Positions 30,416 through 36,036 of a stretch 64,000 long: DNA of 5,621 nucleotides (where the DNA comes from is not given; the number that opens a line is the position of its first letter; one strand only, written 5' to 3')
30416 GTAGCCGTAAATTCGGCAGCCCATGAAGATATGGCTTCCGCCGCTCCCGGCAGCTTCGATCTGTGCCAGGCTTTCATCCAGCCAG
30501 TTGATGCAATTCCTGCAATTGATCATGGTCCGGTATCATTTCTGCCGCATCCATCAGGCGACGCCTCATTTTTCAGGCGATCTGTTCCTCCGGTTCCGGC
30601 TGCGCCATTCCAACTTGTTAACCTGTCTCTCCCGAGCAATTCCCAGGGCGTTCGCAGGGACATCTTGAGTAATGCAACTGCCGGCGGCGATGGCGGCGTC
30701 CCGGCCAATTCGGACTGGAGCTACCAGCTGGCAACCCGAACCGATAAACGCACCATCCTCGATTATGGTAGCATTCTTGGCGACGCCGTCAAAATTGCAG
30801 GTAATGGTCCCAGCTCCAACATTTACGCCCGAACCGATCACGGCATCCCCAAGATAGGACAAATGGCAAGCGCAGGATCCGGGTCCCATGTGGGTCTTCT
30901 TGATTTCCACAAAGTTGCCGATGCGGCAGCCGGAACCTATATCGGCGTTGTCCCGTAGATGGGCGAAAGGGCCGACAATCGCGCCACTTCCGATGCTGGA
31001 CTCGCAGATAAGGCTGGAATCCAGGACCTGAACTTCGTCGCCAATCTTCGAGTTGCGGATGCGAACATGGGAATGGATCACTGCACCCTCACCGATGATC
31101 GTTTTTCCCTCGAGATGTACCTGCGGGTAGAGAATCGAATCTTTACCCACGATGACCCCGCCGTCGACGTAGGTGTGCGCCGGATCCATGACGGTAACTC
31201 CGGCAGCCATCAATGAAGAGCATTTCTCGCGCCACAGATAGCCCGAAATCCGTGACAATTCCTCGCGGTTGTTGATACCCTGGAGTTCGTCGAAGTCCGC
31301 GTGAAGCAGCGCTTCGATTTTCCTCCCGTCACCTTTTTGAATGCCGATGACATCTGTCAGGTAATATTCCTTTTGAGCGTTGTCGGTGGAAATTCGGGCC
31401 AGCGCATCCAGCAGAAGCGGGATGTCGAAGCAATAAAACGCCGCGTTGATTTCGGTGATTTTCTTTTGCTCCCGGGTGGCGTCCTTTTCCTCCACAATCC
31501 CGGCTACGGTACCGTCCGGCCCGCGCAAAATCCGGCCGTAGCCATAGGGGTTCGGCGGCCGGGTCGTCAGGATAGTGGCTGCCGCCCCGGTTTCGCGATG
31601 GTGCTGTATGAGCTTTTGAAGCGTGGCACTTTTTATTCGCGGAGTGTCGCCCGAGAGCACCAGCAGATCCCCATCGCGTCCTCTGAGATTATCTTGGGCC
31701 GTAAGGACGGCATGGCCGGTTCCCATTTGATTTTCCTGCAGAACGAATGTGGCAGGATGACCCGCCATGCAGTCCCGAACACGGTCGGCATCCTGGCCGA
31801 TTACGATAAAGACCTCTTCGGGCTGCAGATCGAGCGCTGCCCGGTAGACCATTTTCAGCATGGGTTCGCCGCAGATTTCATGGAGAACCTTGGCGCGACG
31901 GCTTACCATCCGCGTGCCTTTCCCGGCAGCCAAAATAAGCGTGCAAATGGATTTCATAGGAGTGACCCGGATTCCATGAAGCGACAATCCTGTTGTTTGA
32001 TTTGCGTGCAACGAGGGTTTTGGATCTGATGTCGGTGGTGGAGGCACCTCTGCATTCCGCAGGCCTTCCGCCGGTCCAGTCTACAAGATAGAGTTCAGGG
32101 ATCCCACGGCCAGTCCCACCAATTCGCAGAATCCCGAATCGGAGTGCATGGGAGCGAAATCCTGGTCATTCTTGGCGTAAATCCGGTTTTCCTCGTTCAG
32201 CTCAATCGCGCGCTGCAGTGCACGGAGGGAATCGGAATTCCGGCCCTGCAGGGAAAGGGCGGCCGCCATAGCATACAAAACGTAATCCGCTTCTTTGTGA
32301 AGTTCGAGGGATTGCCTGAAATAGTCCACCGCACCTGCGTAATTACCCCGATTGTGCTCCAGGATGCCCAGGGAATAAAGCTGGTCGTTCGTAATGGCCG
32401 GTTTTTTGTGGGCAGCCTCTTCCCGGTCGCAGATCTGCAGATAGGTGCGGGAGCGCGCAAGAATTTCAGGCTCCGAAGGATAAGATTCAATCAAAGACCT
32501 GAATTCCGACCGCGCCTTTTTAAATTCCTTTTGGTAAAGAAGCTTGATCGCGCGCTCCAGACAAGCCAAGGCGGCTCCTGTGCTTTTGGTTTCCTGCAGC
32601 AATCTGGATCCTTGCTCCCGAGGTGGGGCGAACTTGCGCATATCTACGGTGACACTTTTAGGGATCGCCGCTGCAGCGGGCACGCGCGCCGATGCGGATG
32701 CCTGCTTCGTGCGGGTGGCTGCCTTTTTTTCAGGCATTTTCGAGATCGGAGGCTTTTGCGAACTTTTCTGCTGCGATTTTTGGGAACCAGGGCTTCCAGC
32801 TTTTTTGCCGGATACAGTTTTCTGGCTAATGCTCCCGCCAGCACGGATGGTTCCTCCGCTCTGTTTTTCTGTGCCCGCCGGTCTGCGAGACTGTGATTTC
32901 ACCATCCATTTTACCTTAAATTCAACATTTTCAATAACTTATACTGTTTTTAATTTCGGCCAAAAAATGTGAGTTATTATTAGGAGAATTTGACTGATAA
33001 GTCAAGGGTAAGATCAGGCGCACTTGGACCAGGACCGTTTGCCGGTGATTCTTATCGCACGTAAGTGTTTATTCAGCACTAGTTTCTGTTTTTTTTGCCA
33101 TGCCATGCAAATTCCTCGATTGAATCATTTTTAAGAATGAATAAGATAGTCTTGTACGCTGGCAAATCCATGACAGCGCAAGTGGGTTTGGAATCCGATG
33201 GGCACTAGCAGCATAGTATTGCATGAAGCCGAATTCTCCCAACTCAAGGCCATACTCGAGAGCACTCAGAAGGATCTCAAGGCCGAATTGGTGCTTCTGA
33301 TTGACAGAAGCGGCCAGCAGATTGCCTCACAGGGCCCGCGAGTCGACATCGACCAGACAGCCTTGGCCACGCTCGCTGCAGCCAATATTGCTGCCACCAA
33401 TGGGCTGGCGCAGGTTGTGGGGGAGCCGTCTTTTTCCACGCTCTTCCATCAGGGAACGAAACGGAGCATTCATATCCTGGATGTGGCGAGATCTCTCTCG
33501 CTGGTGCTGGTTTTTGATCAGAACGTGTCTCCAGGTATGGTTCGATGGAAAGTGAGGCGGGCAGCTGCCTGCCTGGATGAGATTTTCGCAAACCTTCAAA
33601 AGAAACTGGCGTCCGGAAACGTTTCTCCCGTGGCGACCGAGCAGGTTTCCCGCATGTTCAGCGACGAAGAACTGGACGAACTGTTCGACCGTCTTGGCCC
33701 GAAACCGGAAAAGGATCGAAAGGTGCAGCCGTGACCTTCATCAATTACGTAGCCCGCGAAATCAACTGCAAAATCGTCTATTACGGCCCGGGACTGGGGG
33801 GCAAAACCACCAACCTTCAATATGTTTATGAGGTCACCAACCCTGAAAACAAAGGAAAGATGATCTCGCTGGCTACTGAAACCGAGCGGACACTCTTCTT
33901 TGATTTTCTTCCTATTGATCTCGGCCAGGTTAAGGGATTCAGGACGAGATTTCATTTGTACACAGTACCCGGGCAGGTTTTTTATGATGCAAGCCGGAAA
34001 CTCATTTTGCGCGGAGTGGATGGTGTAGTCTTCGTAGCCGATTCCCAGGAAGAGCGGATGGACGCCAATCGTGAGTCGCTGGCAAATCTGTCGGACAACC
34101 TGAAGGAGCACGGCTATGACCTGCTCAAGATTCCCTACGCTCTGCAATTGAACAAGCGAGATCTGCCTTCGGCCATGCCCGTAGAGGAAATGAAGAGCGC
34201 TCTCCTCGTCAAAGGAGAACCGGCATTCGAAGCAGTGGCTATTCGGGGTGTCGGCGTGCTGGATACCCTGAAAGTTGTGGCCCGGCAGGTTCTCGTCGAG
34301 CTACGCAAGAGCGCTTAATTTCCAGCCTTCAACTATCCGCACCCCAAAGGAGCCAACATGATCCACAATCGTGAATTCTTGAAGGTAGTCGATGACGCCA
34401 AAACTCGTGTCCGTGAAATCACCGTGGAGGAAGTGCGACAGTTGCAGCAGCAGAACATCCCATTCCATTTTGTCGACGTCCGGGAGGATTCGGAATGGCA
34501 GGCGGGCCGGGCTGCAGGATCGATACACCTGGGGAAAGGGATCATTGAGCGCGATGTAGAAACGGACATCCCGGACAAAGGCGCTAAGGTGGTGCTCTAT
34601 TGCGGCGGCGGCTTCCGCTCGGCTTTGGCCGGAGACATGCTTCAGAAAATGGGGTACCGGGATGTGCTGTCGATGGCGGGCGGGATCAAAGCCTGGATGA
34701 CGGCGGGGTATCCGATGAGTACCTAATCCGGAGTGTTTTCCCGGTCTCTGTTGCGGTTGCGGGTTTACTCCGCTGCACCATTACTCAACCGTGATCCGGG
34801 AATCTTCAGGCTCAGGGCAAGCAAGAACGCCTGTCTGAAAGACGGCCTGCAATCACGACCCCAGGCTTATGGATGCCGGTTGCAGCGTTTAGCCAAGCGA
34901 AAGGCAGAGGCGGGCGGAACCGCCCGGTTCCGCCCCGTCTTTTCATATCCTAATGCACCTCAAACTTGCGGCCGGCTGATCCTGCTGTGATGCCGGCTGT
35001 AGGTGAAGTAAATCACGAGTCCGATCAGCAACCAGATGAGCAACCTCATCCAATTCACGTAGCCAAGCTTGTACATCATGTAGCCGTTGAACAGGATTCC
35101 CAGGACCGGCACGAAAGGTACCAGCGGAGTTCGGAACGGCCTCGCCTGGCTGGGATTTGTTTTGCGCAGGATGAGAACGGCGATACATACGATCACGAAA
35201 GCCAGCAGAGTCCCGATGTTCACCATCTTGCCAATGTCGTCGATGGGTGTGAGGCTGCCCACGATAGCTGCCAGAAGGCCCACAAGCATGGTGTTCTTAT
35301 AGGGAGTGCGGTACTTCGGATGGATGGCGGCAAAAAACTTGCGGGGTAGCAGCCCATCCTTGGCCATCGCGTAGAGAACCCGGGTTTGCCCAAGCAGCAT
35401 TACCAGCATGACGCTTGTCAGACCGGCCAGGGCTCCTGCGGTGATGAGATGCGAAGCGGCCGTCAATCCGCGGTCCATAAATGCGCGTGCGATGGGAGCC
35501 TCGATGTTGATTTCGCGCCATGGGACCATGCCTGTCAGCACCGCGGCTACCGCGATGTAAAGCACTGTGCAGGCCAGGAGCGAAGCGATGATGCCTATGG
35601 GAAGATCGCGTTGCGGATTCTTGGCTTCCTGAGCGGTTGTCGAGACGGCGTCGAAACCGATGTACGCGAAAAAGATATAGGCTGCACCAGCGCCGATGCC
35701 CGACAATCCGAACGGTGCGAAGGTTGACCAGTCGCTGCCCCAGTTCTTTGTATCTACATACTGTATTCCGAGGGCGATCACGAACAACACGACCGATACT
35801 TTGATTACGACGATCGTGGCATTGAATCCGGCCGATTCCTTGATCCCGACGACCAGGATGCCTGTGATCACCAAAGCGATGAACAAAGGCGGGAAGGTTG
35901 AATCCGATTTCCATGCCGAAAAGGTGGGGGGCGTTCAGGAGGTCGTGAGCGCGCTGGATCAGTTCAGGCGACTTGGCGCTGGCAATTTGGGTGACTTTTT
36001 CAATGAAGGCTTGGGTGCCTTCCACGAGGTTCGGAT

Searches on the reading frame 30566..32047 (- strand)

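Call 4: search_protein_families(library=pfam, proteins=[window:30566-32047:-], max_evalue=0.01)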
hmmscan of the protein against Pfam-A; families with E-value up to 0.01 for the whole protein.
window:30566-32047:- (493 aa): 7 families
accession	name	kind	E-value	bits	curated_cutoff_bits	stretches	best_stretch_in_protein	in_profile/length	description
PF00132.30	Hexapep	-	1.3e-26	91.5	27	3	350-384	2-36/36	Bacterial transferase hexapeptide (six repeats)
PF12804.13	NTP_transf_3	-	3.3e-21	76.6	27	1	37-168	2-131/160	MobA-like NTP transferase domain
PF00483.29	NTP_transferase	-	1.1e-15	58.3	21.2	1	36-234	2-206/245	Nucleotidyl transferase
PF25084.1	LbH_EIF2B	-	2.3e-10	40.9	54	2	292-381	16-104/105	EIF2B subunit epsilon LbH domain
PF01128.25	IspD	-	5.2e-08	33.4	27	1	34-158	1-126/221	2-C-methyl-D-erythritol 4-phosphate cytidylyltransferase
PF02348.25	CTP_transf_3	-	5.6e-06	26.8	22.6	1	52-205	15-143/217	Cytidylyltransferase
PF14602.12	Hexapep_2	-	1.6e-05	24.9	27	1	427-461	2-34/34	Hexapeptide repeat of succinyl-transferase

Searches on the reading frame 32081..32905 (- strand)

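Call 31: search_protein_families(library=pfam, proteins=[window:32081-32905:-], max_evalue=1)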
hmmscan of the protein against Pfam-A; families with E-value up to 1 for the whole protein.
window:32081-32905:- (274 aa): 16 families
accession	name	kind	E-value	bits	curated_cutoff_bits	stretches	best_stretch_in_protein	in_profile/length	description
PF07719.23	TPR_2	-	5.5e-11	42.1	27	3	176-204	4-32/34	Tetratricopeptide repeat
PF00515.34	TPR_1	-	2e-09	37.3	27.8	2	175-203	3-31/34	Tetratricopeptide repeat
PF13428.12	TPR_14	-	5.2e-09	36.4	23.5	3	176-215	4-43/44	Tetratricopeptide repeat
PF13374.12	TPR_10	-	1.2e-07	31.9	27.5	1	178-206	7-35/42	Tetratricopeptide repeat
PF24575.1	TPR_Slam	-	3e-06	28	35.2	1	177-224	51-98/104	Surface lipoprotein assembly modifier, N-terminal TPR repeats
PF14559.12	TPR_19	-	3.3e-06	27.8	25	1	187-240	5-58/68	Tetratricopeptide repeat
PF13174.12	TPR_6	-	9.6e-06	26.4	26.3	1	124-143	12-31/33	Tetratricopeptide repeat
PF13432.12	TPR_16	-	1.2e-05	26.1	32.7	1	176-202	34-60/65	Tetratricopeptide repeat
PF13424.12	TPR_12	-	2.3e-05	24.9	30.1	1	177-238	7-76/77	Tetratricopeptide repeat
PF13181.12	TPR_8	-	0.00011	22.5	25.7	0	177-202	5-30/34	Tetratricopeptide repeat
PF13414.12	TPR_11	-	0.00032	20.8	26.8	2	184-221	5-42/42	TPR repeat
PF13176.12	TPR_7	-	0.0016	18.8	27.9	1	176-205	2-31/36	Tetratricopeptide repeat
PF07720.18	TPR_3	-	0.0022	18.5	20.7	1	174-205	2-33/34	Tetratricopeptide repeat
PF13431.12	TPR_17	-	0.014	16.1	24.4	0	195-225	1-31/34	Tetratricopeptide repeat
PF13371.12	TPR_9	-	0.022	15.2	35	0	179-206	35-62/73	Tetratricopeptide repeat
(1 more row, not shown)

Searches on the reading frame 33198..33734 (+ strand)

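Call 31: search_protein_families(library=pfam, proteins=[window:33198-33734:+], max_evalue=1)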
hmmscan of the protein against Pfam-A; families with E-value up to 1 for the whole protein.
window:33198-33734:+ (178 aa): 2 families
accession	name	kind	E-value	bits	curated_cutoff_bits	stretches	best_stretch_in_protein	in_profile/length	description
PF03259.23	Robl_LC7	-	1.8e-07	31.2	23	1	20-105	6-90/91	Roadblock/LC7 domain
PF07072.16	ZapD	-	0.1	12.7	27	1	6-73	19-87/210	Cell division protein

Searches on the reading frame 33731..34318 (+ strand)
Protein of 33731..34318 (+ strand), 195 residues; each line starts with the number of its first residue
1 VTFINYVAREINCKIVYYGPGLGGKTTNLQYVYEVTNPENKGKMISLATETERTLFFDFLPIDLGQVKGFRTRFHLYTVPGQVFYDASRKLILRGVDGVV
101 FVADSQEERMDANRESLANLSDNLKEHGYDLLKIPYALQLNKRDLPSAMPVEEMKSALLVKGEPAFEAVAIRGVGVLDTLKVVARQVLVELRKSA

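Call 31: search_protein_families(library=pfam, proteins=[window:33731-34318:+], max_evalue=1)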
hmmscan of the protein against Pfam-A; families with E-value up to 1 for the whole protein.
window:33731-34318:+ (195 aa): 6 families
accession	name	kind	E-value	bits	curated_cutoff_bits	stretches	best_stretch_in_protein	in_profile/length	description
PF00025.27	Arf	-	2.1e-06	27.7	22.3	1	71-161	57-143/174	ADP-ribosylation factor family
PF00009.33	GTP_EFTU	-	0.03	14.4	26.5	1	45-158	45-150/188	Elongation factor Tu GTP binding domain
PF04670.18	Gtr1_RagA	-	0.07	13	22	1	15-126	2-107/232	Gtr1/RagA G protein conserved region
PF25384.1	Alsin_RLD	-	0.14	11.8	100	1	54-151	109-203/405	Alsin RCC1-like domain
PF07647.24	SAM_2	-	0.16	12.6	20.5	1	118-153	19-51/66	SAM domain (Sterile alpha motif)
PF04763.17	DUF562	-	0.19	11.6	25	1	98-134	18-54/146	Protein of unknown function (DUF562)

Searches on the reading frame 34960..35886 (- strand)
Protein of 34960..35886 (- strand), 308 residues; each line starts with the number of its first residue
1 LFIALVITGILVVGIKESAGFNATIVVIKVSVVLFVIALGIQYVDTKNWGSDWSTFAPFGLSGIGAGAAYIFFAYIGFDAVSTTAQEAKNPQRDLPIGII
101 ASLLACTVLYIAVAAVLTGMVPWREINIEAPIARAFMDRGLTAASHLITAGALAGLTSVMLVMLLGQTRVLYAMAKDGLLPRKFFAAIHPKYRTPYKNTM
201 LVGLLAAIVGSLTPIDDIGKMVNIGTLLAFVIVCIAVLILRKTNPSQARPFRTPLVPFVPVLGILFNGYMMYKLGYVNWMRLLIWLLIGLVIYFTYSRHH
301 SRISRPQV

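Call 51: search_protein_families(library=pfam, proteins=[window:34960-35886:-], max_evalue=0.0001)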
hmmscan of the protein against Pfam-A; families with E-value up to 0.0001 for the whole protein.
window:34960-35886:- (308 aa): 3 families
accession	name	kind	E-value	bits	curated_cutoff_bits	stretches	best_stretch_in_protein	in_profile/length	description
PF13520.12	AA_permease_2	-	1.6e-37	129.9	27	1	3-271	125-401/427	Amino acid permease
PF00324.27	AA_permease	-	1.1e-34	120.4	24.6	1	3-281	120-427/470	Amino acid permease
PF13906.12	AA_permease_C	-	7e-19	68.1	27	1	251-301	1-51/51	C-terminus of AA_permease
